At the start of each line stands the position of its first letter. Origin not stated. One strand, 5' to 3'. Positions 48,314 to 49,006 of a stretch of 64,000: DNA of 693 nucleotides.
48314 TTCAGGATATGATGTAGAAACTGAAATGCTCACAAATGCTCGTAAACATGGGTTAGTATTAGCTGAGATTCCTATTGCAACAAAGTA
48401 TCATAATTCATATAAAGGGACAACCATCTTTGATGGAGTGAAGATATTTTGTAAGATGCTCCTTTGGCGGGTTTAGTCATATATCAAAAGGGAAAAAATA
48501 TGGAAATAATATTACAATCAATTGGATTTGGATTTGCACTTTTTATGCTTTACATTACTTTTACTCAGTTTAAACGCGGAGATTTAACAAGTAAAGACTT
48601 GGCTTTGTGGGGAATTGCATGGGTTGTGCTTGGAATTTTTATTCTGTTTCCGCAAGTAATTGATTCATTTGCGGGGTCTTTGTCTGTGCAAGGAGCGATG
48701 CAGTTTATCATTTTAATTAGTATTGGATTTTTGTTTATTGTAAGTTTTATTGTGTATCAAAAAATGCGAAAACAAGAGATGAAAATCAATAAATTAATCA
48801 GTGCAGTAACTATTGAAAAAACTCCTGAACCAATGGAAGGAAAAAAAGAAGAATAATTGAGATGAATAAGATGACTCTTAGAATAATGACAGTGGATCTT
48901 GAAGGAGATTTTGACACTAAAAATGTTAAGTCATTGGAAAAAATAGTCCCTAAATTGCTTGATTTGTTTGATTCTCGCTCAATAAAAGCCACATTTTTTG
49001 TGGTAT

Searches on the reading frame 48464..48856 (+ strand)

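Call 39: search_protein_families(library=pfam, proteins=[window:48464-48856:+], max_evalue=0.00001)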
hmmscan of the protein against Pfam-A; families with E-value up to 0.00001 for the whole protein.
window:48464-48856:+ (130 aa): 1 family
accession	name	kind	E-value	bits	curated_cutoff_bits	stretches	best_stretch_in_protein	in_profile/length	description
PF10066.14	DUF2304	-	2e-16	60.6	25.5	1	17-119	2-104/106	Uncharacterized conserved protein (DUF2304)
